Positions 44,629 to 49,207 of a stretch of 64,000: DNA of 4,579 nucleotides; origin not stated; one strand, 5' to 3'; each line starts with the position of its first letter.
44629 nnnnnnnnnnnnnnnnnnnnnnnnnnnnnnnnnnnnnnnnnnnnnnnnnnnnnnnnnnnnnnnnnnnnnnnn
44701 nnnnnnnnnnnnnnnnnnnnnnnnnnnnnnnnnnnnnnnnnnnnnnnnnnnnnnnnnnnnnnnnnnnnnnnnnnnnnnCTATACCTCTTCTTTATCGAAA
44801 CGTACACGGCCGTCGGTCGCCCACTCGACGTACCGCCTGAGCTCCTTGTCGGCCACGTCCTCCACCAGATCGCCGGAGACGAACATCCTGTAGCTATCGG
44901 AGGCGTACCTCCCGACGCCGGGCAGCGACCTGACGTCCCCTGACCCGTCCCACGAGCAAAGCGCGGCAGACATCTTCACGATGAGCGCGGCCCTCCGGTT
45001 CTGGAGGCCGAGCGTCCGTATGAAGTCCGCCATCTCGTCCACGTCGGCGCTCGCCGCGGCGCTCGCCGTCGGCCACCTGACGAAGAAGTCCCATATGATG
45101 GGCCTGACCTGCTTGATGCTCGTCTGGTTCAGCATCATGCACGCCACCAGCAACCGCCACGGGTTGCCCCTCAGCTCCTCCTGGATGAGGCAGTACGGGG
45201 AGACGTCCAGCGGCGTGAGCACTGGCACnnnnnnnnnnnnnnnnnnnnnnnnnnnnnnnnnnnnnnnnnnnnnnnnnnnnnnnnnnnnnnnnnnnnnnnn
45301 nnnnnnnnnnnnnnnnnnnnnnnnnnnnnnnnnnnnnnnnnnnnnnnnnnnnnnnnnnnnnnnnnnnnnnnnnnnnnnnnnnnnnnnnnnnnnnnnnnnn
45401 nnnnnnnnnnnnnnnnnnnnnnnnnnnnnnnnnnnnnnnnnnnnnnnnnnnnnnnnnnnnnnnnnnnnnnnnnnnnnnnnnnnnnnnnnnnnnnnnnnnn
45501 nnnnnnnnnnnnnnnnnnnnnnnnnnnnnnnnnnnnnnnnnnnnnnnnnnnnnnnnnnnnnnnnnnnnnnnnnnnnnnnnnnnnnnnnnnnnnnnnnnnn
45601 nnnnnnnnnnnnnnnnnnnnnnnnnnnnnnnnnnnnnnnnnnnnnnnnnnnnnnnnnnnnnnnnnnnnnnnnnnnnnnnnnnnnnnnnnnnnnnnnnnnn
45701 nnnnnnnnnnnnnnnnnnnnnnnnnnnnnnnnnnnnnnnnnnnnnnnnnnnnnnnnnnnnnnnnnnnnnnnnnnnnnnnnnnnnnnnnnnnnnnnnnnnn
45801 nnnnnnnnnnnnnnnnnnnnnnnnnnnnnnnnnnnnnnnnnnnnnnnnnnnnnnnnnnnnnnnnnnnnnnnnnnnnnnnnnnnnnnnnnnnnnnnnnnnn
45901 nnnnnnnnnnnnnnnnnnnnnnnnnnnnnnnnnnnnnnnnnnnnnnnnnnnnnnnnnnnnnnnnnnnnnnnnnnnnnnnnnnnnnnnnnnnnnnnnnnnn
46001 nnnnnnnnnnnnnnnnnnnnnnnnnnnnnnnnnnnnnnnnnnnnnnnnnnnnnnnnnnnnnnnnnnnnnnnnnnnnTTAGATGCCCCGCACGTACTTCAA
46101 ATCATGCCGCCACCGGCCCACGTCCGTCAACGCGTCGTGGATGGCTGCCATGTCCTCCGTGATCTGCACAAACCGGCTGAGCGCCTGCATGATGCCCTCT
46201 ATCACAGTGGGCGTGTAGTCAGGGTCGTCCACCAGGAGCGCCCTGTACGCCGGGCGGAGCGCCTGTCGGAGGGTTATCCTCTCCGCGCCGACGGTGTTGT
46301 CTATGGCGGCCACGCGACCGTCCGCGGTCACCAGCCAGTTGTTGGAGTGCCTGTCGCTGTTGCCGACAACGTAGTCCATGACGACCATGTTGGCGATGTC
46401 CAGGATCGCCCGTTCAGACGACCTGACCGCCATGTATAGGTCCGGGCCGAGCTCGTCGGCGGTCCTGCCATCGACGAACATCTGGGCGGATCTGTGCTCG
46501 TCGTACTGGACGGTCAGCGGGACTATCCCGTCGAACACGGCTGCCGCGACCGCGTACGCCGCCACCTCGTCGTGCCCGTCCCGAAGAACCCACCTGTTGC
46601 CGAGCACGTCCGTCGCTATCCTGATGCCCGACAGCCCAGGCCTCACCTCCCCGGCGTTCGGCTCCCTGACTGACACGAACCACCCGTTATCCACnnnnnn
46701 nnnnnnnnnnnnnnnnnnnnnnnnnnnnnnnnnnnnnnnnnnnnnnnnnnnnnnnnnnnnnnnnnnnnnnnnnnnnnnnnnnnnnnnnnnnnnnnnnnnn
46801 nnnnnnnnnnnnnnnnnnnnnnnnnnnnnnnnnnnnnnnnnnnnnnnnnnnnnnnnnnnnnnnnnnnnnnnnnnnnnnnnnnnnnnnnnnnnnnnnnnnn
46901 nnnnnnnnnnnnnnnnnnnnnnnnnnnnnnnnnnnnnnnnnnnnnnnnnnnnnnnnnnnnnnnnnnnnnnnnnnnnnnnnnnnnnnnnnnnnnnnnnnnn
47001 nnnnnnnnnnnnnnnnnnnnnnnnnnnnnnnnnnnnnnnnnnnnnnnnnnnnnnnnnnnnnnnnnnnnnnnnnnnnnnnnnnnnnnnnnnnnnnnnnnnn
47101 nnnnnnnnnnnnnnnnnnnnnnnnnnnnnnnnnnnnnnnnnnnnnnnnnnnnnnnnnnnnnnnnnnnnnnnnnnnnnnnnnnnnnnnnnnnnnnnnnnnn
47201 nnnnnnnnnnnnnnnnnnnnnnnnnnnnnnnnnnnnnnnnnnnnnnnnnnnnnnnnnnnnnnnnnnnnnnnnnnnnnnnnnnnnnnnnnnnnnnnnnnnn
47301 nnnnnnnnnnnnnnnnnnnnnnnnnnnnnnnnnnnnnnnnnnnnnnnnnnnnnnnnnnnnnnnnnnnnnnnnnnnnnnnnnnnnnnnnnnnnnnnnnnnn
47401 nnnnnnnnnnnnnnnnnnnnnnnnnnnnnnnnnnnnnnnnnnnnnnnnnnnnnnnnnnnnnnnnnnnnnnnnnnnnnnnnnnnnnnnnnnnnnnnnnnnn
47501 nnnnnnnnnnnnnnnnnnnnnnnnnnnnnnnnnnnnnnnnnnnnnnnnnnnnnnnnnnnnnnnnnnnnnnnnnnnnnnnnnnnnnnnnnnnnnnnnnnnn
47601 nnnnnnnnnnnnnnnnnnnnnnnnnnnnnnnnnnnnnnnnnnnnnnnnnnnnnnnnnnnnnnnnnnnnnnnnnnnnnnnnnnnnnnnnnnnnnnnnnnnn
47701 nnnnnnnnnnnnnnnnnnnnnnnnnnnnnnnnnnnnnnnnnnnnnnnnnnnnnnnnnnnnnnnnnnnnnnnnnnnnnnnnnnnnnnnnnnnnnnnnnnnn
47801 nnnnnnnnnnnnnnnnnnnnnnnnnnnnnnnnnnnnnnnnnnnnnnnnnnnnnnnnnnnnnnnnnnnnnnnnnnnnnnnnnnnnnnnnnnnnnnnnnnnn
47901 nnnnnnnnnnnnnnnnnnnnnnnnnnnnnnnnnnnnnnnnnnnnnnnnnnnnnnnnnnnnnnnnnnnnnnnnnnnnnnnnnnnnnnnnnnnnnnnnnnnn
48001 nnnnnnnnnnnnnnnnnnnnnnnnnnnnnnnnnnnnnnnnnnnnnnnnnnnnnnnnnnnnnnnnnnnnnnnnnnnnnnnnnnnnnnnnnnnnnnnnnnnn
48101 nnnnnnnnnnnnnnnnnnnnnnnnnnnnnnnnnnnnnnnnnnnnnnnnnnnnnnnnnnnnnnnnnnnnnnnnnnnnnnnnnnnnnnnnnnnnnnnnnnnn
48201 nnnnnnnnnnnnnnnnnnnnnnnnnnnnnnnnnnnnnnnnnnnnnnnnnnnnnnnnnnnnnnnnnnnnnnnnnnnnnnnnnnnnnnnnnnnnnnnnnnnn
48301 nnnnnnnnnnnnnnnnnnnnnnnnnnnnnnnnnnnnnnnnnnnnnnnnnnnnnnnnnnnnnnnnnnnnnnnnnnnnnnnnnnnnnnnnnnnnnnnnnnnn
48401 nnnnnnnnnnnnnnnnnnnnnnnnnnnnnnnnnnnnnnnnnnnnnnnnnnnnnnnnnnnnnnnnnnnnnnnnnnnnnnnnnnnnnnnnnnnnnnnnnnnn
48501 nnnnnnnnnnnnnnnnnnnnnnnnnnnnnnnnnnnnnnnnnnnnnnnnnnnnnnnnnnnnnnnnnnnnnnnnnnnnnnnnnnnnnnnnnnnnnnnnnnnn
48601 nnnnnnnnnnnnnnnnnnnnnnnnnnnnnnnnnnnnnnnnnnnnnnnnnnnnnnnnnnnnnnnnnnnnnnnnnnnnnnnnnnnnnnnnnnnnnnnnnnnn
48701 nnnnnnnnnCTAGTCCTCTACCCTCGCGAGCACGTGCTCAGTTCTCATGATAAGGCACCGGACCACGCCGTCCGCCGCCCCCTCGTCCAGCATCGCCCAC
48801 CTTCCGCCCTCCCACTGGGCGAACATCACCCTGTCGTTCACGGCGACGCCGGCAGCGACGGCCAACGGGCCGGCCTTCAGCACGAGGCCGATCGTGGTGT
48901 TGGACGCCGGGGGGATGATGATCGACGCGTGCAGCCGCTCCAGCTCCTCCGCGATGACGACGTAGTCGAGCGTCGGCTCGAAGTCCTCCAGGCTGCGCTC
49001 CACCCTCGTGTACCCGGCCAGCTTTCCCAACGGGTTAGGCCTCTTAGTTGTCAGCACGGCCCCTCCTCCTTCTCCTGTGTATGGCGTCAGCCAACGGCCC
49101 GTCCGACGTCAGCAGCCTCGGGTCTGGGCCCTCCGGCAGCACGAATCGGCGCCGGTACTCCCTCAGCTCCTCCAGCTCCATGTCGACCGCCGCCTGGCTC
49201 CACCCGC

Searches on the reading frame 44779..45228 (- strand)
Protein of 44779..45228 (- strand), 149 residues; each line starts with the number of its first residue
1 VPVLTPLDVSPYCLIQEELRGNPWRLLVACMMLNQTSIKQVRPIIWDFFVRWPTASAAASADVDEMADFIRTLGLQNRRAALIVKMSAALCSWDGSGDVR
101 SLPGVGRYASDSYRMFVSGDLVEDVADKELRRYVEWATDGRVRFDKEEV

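Call 10: search_protein_families(library=pfam, proteins=[window:44779-45228:-], max_evalue=0.01)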
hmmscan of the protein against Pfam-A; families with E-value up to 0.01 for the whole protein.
window:44779-45228:- (149 aa): 1 family
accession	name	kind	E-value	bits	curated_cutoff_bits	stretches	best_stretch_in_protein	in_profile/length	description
PF00730.31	HhH-GPD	-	3.6e-09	37.4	26.2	1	28-114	1-67/108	HhH-GPD superfamily base excision DNA repair protein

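Call 43: search_protein_families(library=ncbifam, proteins=[window:44779-45228:-], max_evalue=0.01)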
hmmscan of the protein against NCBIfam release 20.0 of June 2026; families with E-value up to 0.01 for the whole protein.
window:44779-45228:- (149 aa): 4 families
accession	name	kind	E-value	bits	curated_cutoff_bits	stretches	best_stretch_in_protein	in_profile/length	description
TIGR01083.1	nth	equivalog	1.2e-08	34.8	211.7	1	21-107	25-117/192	endonuclease III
TIGR01084.1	mutY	equivalog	1e-06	28.5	286.5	1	21-113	26-123/277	A/G-specific adenine glycosylase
NF008132.0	PRK10880.1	equivalog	6.9e-06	25.4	427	1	22-110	30-123/351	A/G-specific adenine glycosylase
NF007978.0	PRK10702.1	equivalog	0.007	16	405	0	21-108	27-120/211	endonuclease III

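Call 72: search_solved_structures(query=window:44779-45228:-, max_evalue=0.01, show_alignments=1)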
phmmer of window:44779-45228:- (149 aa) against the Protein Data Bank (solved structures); distinct sequences matched with E-value up to 0.01: 39.
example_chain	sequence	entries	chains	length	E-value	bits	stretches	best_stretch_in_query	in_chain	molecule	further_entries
4dk9_A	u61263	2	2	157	4.9e-23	84.8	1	10-140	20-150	Methyl-CpG-binding domain protein 4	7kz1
4e9e_A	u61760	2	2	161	5e-23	84.7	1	10-140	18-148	Methyl-CpG-binding domain protein 4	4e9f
4ew4_A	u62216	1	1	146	5e-23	84.7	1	10-140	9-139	Methyl-CpG-binding domain protein 4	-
6vjw_A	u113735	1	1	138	5.7e-23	84.5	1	10-138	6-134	Methyl-CpG-binding domain protein 4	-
3iho_A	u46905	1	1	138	6e-23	84.5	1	10-138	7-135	Methyl-CpG-binding domain protein 4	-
1ngn_A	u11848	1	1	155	6.2e-23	84.4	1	10-140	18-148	methyl-CpG binding protein MBD4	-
7kz0_A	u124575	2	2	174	6.8e-23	84.3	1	10-140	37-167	Methyl-CpG-binding domain protein 4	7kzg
5chz_A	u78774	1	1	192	9.2e-23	83.9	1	10-140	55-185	Methyl-CpG-binding domain protein 4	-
4evv_A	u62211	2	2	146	1.7e-22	83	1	10-140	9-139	Methyl-CpG-binding domain protein 4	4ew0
4ea5_A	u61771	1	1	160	2e-22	82.8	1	10-140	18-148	Methyl-CpG-binding domain protein 4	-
4e9g_A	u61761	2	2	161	2.1e-22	82.7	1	10-140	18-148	Methyl-CpG-binding domain protein 4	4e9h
4ea4_A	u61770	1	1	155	2.6e-22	82.4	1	10-138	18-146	Methyl-CpG-binding domain protein 4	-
4ofe_A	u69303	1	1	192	3e-22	82.2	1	10-140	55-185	Methyl-CpG-binding domain protein 4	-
4ofa_A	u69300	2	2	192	3e-22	82.2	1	10-140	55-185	Methyl-CpG-binding domain protein 4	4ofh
36xs_A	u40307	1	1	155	4.1e-22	81.8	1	10-140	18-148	Methyl-CpG-binding domain protein 4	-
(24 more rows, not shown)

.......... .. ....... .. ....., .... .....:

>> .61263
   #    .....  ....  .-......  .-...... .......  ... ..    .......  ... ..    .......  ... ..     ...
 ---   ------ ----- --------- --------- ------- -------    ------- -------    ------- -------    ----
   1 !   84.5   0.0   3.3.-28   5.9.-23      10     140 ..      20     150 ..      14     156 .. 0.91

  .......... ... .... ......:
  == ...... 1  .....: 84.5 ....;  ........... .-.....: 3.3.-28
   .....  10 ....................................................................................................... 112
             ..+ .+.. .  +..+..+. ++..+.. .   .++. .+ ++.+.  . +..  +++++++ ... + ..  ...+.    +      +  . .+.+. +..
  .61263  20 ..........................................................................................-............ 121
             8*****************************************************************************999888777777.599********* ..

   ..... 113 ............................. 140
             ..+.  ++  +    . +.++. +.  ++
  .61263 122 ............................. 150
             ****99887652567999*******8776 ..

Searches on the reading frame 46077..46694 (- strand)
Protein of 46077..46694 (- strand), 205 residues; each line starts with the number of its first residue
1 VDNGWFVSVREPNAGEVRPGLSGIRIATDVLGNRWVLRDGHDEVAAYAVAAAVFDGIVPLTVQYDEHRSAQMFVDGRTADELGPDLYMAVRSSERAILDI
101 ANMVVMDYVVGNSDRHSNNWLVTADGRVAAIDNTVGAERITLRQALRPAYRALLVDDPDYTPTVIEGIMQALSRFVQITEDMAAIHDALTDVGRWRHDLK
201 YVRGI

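Call 12: search_protein_families(library=pfam, proteins=[window:46077-46694:-], max_evalue=0.01)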
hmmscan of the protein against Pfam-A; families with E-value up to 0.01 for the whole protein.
window:46077-46694:- (205 aa): 2 families
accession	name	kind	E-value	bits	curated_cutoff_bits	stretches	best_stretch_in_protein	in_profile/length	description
PF00454.33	PI3_PI4_kinase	-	4.4e-10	40.3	27.1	1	94-133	128-168/241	Phosphatidylinositol 3- and 4-kinase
PF06702.18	Fam20C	-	0.0021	18.2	26.8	1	92-133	84-127/218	Golgi casein kinase, C-terminal, Fam20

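Call 43: search_protein_families(library=ncbifam, proteins=[window:46077-46694:-], max_evalue=0.01)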
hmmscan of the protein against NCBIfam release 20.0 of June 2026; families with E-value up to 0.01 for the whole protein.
window:46077-46694:- (205 aa): 1 family
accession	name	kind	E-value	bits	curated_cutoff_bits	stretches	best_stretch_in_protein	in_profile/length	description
TIGR03843.1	TIGR03843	hypoth_equivalog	1.9e-06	27.4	172.4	1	43-136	56-171/253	SCO1664 family protein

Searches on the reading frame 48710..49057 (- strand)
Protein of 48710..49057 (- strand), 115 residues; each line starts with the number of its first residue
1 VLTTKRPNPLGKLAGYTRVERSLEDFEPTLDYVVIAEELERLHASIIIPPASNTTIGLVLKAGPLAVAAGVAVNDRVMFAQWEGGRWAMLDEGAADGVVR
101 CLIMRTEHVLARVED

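Call 83: search_protein_families(library=pfam, proteins=[window:48710-49057:-], max_evalue=0.01)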
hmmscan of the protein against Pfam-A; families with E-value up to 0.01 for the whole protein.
window:48710-49057:- (115 aa): 1 family
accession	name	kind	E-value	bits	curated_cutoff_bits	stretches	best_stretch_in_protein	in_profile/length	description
PF00166.26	Cpn10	-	0.0073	16.8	21.1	1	26-89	2-76/93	Chaperonin 10 Kd subunit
